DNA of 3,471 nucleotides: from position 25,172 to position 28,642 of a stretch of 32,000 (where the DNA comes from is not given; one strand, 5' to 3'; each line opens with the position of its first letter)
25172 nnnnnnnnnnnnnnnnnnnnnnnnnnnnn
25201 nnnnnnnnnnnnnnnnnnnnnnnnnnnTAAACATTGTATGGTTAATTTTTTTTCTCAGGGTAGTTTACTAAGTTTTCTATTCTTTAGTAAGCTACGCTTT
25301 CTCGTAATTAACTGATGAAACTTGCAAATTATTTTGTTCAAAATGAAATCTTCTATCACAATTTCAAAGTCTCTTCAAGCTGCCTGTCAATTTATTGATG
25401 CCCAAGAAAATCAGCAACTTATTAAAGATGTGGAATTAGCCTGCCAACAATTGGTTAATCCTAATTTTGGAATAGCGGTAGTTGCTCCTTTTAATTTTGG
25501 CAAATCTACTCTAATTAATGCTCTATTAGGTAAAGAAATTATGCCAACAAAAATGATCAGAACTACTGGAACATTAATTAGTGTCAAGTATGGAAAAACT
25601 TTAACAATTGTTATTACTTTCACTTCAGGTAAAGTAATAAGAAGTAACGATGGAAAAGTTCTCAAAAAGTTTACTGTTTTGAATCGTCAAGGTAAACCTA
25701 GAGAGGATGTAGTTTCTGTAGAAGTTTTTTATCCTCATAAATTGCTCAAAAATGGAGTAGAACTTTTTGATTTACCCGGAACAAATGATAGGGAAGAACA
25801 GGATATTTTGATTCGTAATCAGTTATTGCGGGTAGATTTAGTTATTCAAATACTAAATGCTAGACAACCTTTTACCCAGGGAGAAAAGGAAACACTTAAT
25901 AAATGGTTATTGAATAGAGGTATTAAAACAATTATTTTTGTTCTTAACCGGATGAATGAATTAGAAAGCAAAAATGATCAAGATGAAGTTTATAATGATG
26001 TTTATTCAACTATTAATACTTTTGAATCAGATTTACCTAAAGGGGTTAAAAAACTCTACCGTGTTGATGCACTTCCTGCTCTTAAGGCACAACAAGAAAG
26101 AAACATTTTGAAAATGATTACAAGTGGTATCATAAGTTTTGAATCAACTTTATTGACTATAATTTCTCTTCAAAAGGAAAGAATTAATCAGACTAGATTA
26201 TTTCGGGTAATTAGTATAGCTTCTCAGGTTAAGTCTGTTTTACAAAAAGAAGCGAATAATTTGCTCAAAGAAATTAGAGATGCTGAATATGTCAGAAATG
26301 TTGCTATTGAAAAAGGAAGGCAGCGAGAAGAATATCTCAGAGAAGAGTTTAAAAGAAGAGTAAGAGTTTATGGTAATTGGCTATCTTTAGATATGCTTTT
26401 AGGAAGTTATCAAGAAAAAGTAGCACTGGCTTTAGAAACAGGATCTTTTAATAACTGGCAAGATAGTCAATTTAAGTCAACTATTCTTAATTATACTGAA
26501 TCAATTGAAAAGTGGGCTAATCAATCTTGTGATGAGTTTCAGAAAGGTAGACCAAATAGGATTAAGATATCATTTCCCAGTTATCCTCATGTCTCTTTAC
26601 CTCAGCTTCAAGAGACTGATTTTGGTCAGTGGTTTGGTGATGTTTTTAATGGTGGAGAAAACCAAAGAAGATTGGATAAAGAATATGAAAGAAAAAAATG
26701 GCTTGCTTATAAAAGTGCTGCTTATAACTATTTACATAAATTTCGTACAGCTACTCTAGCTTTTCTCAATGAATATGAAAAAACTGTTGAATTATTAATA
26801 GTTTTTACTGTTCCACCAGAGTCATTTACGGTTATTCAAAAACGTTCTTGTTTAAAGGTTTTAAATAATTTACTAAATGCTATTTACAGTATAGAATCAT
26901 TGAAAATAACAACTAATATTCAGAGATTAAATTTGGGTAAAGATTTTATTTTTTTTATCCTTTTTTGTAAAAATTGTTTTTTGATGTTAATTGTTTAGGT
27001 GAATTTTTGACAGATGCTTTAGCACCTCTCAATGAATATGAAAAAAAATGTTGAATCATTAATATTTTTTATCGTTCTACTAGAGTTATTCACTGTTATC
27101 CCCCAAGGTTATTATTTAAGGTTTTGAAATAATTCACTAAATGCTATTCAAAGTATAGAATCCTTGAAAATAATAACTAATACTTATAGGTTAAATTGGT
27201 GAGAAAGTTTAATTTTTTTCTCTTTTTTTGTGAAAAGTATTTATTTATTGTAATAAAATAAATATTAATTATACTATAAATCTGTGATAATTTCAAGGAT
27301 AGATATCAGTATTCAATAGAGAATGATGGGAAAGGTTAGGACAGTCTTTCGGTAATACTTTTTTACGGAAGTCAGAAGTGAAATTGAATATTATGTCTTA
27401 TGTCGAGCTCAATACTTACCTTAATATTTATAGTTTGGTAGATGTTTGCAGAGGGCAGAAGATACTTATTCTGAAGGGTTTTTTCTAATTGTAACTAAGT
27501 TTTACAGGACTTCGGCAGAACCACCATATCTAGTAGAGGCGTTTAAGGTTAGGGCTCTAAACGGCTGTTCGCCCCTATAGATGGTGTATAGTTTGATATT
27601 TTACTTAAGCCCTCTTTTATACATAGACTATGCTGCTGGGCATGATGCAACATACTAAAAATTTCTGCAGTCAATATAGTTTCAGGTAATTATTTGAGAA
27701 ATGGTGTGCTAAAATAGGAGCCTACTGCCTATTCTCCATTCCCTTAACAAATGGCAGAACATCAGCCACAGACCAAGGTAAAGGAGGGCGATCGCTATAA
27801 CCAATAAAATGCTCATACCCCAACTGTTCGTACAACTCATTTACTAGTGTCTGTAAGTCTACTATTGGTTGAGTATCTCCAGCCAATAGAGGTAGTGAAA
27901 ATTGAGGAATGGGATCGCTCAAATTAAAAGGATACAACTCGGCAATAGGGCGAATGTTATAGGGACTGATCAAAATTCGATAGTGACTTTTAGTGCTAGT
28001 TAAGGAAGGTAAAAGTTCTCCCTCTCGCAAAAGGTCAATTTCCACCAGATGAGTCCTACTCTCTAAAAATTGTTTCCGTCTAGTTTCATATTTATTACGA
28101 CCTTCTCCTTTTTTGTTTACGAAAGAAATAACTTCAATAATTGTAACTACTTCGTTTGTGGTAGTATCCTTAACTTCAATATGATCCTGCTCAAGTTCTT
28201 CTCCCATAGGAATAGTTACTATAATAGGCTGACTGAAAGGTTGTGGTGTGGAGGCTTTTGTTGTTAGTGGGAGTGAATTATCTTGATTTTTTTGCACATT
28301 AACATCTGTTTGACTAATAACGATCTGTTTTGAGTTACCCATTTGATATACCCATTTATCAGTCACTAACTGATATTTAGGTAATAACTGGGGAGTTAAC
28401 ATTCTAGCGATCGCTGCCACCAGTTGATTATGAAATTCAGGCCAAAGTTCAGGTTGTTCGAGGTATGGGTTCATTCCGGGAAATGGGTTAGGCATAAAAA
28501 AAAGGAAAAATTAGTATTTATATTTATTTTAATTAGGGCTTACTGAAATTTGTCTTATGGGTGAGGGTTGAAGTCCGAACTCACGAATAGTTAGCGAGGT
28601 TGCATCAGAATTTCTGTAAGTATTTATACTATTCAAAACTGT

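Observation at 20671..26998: Three tandem dynamin-like GTPase genes form an AT-rich accessory operon: candidate Eleos/LeoABC-related but architecturally distinct membrane-remodelling or defence module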

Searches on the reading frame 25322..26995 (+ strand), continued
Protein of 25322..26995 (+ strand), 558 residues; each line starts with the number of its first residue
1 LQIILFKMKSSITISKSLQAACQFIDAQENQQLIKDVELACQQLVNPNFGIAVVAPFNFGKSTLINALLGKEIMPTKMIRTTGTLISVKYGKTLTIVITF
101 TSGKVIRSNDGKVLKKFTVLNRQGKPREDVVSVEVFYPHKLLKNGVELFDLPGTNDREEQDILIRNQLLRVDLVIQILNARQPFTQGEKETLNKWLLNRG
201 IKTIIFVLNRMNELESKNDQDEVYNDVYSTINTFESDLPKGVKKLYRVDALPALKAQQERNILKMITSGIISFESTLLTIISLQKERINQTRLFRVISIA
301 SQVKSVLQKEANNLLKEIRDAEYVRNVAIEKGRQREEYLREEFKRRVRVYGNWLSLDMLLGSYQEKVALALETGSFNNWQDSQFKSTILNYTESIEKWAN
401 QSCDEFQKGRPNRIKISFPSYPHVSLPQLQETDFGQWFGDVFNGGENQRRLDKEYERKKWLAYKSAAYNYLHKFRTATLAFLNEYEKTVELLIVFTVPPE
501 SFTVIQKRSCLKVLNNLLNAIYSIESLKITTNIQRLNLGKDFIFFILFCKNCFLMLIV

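Call 62: predict_structure(alignment_id=A3)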
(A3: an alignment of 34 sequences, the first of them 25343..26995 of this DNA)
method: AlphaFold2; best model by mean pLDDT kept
length: 551 residues; sequences in the alignment: 34
mean_pLDDT: 88.6   pTM: 0.72
mean pLDDT of the five models: 88.6, 87.6, 87.3, 86.2, 85.2
residues with pLDDT >= 90: 365; 70-90: 146; 50-70: 35; < 50: 5
segments of 3 or more residues with pLDDT < 50: 525-528
pLDDT, mean of each block of 10 residues (from residue 1): 83 93 93 92 91 91 85 72 95 93 86 74 91 93 82 86 94 84 86 92 92 93 86 89 94 92 94 89 87 94 96 95 95 96 95 93 93 92 95 94 91 89 62 60 82 93 95 95 94 94 96 91 52 82 90 78
secondary structure, 60 per line:
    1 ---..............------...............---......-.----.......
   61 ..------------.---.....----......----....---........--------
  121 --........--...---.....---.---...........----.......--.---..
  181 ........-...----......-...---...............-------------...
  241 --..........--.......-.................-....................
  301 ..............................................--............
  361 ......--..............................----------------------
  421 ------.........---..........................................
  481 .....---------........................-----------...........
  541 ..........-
elements in order: H4-17 H24-38 E42-47 H54-62 E79-83 E88-93 E98-101 H105-111 E123-130 E139-143 H151-161 E166-172 H179-188 E197-202 H210-224 E238-240 H243-252 H255-261 H263-279 H281-346 H349-366 H369-398 H427-435 H439-485 H495-518 H530-550

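Call 66: fold_search(model_id=the predicted structure, library=pdb)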
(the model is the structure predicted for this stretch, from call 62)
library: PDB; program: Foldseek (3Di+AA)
matches with E <= 10: 1071; with E <= 0.001: 215
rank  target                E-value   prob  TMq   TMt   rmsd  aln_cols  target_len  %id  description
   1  2j69_A                3.1e-16  1.00  0.37  0.31  44.2       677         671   15  Bacterial dynamin-like protein BDLP (released 2006-12-04)
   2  2j68                  4.1e-16  1.00  0.35  0.29  42.1       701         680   14  Bacterial dynamin-like protein BDLP, GDP bound (released 2006-12-04)
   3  6j72                  4.5e-16  1.00  0.35  0.35  45.0       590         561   14  Crystal structure of IniA from Mycobacterium smegmatis with GTP bound (released 2019-09-11)
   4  6j73_B                2.4e-15  1.00  0.34  0.35  44.6       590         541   13  Crystal structure of IniA from Mycobacterium smegmatis (released 2019-09-11)
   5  6j73_A                8.0e-15  1.00  0.35  0.36  45.9       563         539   14  Crystal structure of IniA from Mycobacterium smegmatis (released 2019-09-11)
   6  5yew_A                5.7e-13  1.00  0.42  0.58   6.4       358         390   19  Structural basis for GTP hydrolysis and conformational change of mitofusin 1 in mediating mitochondrial fusion (released 2018-01-31)
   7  5yew_B                6.6e-13  1.00  0.43  0.59   5.9       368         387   18  Structural basis for GTP hydrolysis and conformational change of mitofusin 1 in mediating mitochondrial fusion (released 2018-01-31)
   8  5yew_C                1.2e-12  1.00  0.42  0.58   6.4       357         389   19  Structural basis for GTP hydrolysis and conformational change of mitofusin 1 in mediating mitochondrial fusion (released 2018-01-31)
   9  5oxf_A                1.3e-12  1.00  0.34  0.27  28.9       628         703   16  An oligomerised bacterial dynamin pair provides a mechanism for the long range sensing and tethering of membranes (released 2018-09-05)
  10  5owv_A                1.6e-12  1.00  0.35  0.28  21.7       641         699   17  An oligomerised bacterial dynamin pair provides a mechanism for the long-range sensing and tethering of membranes (released 2018-09-05)
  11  5owv_C                1.8e-12  1.00  0.41  0.38  35.8       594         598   15  An oligomerised bacterial dynamin pair provides a mechanism for the long-range sensing and tethering of membranes (released 2018-09-05)
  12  5owv_B                3.9e-12  1.00  0.35  0.33  24.5       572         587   18  An oligomerised bacterial dynamin pair provides a mechanism for the long-range sensing and tethering of membranes (released 2018-09-05)
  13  5oxf_C                5.7e-12  1.00  0.41  0.38  38.2       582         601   17  An oligomerised bacterial dynamin pair provides a mechanism for the long range sensing and tethering of membranes (released 2018-09-05)
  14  5oxf_B                1.1e-11  1.00  0.36  0.33  23.4       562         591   18  An oligomerised bacterial dynamin pair provides a mechanism for the long range sensing and tethering of membranes (released 2018-09-05)
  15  6jfl_C                1.6e-11  1.00  0.32  0.42  13.8       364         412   15  Nucleotide-free Mitofusin2 (MFN2) (released 2019-11-13)
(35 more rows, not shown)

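Call 70: search_protein_families(library=pfam, proteins=[L007:248-2857:-, L007:12506-14764:-, L007:15014-15955:+, L007:16556-18229:-, L007:18229-18621:-, L007:19880-21415:-, L006:5144-7303:-, L006:9796-10719:+, L006:11325-12080:-, L006:12335-13123:-], max_evalue=0.001)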
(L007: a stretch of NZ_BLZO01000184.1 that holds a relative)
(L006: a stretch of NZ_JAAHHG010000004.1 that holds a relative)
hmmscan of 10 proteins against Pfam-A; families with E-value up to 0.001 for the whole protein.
L007:248-2857:- (870 aa): 1 family
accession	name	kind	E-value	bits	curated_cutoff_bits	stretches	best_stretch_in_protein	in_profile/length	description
PF00350.29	Dynamin_N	-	5.7e-09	36.7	27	1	87-361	1-156/168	Dynamin family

L007:12506-14764:- (753 aa): 5 families
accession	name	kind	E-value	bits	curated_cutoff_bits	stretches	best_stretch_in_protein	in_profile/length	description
PF00005.33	ABC_tran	-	4.9e-32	111.8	25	1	537-684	2-137/137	ABC transporter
PF00664.28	ABC_membrane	-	3.2e-21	76.7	28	1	204-472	2-271/274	ABC transporter transmembrane region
PF02463.25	SMC_N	-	2.2e-08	34.3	40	1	601-723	135-210/220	RecF/RecN/SMC N terminal domain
PF13401.12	AAA_22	-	0.0002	22.1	27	1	546-601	5-59/130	AAA domain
PF13191.12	AAA_16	-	0.00057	20.9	32.6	0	546-693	24-151/167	AAA ATPase domain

L007:15014-15955:+ (314 aa): 3 families
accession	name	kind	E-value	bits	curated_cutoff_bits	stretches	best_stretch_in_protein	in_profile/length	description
PF07291.16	MauE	-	4.2e-17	63.1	27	1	6-129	4-125/128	Methylamine utilisation protein MauE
PF13905.12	Thioredoxin_8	-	9.5e-05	23.1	27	1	200-279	4-89/94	Thioredoxin-like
PF13098.12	Thioredoxin_2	-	0.00074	20.3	27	0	200-292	8-96/104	Thioredoxin-like domain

L007:16556-18229:- (558 aa): 7 families
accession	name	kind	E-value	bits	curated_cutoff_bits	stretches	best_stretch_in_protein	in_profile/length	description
PF00072.30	Response_reg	-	2e-17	63.8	30.2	1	6-123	1-109/111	Response regulator receiver domain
PF00211.25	Guanylate_cyc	-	3.1e-16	60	21.9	1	318-488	7-175/183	Adenylate and Guanylate cyclase catalytic domain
PF13188.13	PAS_8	-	7.3e-07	29.3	21.8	1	150-199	2-50/65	PAS domain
PF08448.16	PAS_4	-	9.4e-07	29.5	23.1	1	155-270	1-109/110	PAS fold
PF13426.13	PAS_9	-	2.8e-06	28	27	1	162-267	4-102/103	PAS domain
PF00989.32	PAS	-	3e-06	27.7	22.6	1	151-266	3-113/113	PAS fold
PF12860.13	PAS_7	-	0.00015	22.4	27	0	155-184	1-30/115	PAS fold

L007:18229-18621:- (131 aa): 1 family
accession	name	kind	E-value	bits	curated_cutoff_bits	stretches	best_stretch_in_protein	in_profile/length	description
PF00072.30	Response_reg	-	1.7e-17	64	30.2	1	6-124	1-110/111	Response regulator receiver domain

L007:19880-21415:- (512 aa): 7 families
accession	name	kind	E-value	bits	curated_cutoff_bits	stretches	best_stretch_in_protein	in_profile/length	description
PF02518.31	HATPase_c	-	2.7e-26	92.6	26.4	1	403-507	3-110/111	Histidine kinase-, DNA gyrase B-, and HSP90-like ATPase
PF01590.32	GAF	-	1.3e-15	58.5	22.4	1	13-157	2-133/133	GAF domain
PF13185.12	GAF_2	-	9.3e-12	45.8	28.6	1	13-158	4-136/136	GAF domain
PF14501.12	HATPase_c_5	-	3.2e-09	37.1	22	1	405-505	5-102/102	GHKL domain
PF13581.12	HATPase_c_2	-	5.2e-06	26.9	27.4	1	411-486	41-113/127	Histidine kinase-like ATPase domain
PF00512.31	HisKA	-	1.2e-05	25.7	26.9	1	200-222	2-24/66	His Kinase A (phospho-acceptor) domain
PF13492.12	GAF_3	-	3.7e-05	24.6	27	1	80-159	49-129/129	GAF domain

L006:5144-7303:- (720 aa): 5 families
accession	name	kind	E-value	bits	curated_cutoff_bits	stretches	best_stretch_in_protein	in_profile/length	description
PF00005.33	ABC_tran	-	3.8e-32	112.2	25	1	504-651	2-137/137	ABC transporter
PF00664.28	ABC_membrane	-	2.4e-22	80.4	28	1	171-439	2-271/274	ABC transporter transmembrane region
PF02463.25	SMC_N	-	7.6e-09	35.7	40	1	568-690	135-210/220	RecF/RecN/SMC N terminal domain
PF13401.12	AAA_22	-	0.00012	22.9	27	1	513-567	5-58/130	AAA domain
PF13191.12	AAA_16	-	0.00074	20.5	32.6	0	513-659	24-150/167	AAA ATPase domain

L006:9796-10719:+ (308 aa): 2 families
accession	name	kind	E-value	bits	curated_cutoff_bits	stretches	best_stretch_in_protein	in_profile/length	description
PF07291.16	MauE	-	8e-17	62.2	27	1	6-129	4-125/128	Methylamine utilisation protein MauE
PF13098.12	Thioredoxin_2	-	0.00064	20.5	27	0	200-292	8-96/104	Thioredoxin-like domain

L006:11325-12080:- (252 aa): 0 families

L006:12335-13123:- (263 aa): 2 families
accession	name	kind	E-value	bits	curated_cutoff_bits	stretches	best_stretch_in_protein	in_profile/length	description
PF00117.34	GATase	-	4.8e-22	79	22.8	1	57-199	36-176/190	Glutamine amidotransferase class-I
PF07722.19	Peptidase_C26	-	5.6e-08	33.3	20.5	1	87-124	94-131/219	Peptidase C26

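Call 71: search_protein_families(library=pfam, proteins=[L011:2734-5043:+, L011:5281-5916:+, L011:6081-7900:+, L011:16558-17436:+, L011:18374-20671:-, L009:3118-5685:+, L009:6460-7374:-, L009:11820-12887:+, L009:12877-13761:+, L009:17406-18707:+], max_evalue=0.001)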
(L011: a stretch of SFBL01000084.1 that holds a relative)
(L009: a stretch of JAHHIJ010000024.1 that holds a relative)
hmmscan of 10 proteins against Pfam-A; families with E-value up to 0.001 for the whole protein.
L011:2734-5043:+ (770 aa): 3 families
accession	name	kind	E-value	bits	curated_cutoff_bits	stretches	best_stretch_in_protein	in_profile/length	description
PF11992.13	TgpA_N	-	5.5e-20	72.1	30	1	59-435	20-331/333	TgpA N-terminal domain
PF01841.26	Transglut_core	-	1.9e-19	70.4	23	1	480-588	10-108/108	Transglutaminase-like superfamily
PF13559.11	DUF4129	-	5.9e-15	55.5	24.8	1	695-760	1-64/69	Domain of unknown function (DUF4129)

L011:5281-5916:+ (212 aa): 0 families

L011:6081-7900:+ (606 aa): 0 families

L011:16558-17436:+ (293 aa): 1 family
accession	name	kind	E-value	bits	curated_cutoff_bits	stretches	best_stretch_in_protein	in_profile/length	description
PF01040.23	UbiA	-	1.2e-58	198.8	34.2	1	30-267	1-240/250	UbiA prenyltransferase family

L011:18374-20671:- (766 aa): 4 families
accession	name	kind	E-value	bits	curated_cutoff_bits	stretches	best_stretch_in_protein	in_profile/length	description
PF00580.27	UvrD-helicase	-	4.3e-38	132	23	1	24-314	5-260/271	UvrD/REP helicase N-terminal domain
PF13361.12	UvrD_C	-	7e-26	91.9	25.6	2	526-727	200-349/350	UvrD-like helicase C-terminal domain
PF13245.12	AAA_19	-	9.4e-11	42.5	25.1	1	33-306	12-131/134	AAA domain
PF13538.12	UvrD_C_2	-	2.8e-10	40.3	27.4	1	703-723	31-51/52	UvrD-like helicase C-terminal domain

L009:3118-5685:+ (856 aa): 5 families
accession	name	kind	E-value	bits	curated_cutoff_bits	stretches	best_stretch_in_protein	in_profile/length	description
PF13603.12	tRNA-synt_1_2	-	8.5e-76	254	25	1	229-410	2-184/185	Leucyl-tRNA synthetase, editing domain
PF00133.28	tRNA-synt_1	-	2.3e-48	165.4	22.7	3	19-232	1-226/414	tRNA synthetases class I (I, L, M and V)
PF09334.17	tRNA-synt_1g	-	3.8e-27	95.5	20.1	2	46-179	6-137/391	tRNA synthetases class I (M)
PF08264.19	Anticodon_1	-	3.6e-23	82.5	25.1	1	698-817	2-143/148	Anticodon-binding domain of tRNA ligase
PF01406.26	tRNA-synt_1e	-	0.00012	21.9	27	0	53-79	22-48/301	tRNA synthetases class I (C) catalytic domain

L009:6460-7374:- (305 aa): 4 families
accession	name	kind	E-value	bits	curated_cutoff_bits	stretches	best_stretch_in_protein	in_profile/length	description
PF13527.13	Acetyltransf_9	-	3.3e-13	50.2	25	1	71-148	48-126/127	Acetyltransferase (GNAT) domain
PF13508.13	Acetyltransf_7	-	1e-06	29.5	27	1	95-147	29-83/84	Acetyltransferase (GNAT) domain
PF00583.31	Acetyltransf_1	-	1.3e-06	29.1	20.7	1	61-146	27-116/116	Acetyltransferase (GNAT) family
PF13673.13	Acetyltransf_10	-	0.00019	21.8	23.6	1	97-152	53-113/128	Acetyltransferase (GNAT) domain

L009:11820-12887:+ (356 aa): 2 families
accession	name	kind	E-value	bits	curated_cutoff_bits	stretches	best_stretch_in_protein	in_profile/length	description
PF00288.32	GHMP_kinases_N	-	3.9e-11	43.5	22.3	1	98-180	4-86/87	GHMP kinases N terminal domain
PF10509.15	GalKase_gal_bdg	-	1.6e-05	24.8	23.1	1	15-34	14-33/49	Galactokinase galactose-binding signature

L009:12877-13761:+ (295 aa): 2 families
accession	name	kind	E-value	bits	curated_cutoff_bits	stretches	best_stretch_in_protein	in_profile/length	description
PF00483.29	NTP_transferase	-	1.2e-24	87.7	21.2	1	8-289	1-239/245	Nucleotidyl transferase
PF12804.13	NTP_transf_3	-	0.00036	21.2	27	0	9-160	1-113/160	MobA-like NTP transferase domain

L009:17406-18707:+ (434 aa): 3 families
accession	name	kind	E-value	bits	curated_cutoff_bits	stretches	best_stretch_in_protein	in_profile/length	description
PF00208.27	ELFV_dehydrog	-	2.7e-80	270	23.4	1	198-431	1-241/241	Glutamate/Leucine/Phenylalanine/Valine dehydrogenase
PF02812.23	ELFV_dehydrog_N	-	2e-58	196.1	25.3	1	52-179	1-128/129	Glu/Leu/Phe/Val dehydrogenase, dimerisation domain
PF02826.25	2-Hacid_dh_C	-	0.00033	20.5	25.1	1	220-259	28-67/178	D-isomer specific 2-hydroxyacid dehydrogenase, NAD binding domain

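Call 74: search_protein_families(library=padloc, proteins=[P0186], max_evalue=0.001)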
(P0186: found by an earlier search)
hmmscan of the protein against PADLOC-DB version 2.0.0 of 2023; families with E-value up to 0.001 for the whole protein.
P0186 (751 aa): 1 family
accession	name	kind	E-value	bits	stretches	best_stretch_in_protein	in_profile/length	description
PDLC03839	LeoA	-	1.1e-06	26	1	522-737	102-312/559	-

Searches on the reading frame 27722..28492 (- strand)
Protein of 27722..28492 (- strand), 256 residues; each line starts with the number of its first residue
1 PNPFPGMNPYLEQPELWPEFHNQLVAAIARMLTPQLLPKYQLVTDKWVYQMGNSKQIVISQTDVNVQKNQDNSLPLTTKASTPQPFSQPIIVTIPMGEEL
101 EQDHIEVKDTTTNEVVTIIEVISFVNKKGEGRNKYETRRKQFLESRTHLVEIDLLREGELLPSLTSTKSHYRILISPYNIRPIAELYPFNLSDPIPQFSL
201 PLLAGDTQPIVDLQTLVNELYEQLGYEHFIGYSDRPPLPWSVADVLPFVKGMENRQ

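Call 12: search_protein_families(library=pfam, proteins=[window:27722-28492:-], max_evalue=0.001)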
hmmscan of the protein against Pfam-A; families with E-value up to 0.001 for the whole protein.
window:27722-28492:- (256 aa): 1 family
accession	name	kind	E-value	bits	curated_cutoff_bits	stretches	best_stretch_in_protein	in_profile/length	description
PF13267.11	DUF4058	-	1.1e-78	264.6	25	1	1-242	2-245/254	Protein of unknown function (DUF4058)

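Call 74: search_protein_families(library=padloc, proteins=[window:27722-28492:-], max_evalue=0.001)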
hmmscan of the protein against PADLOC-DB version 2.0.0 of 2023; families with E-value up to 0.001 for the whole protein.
window:27722-28492:- (256 aa): 0 families
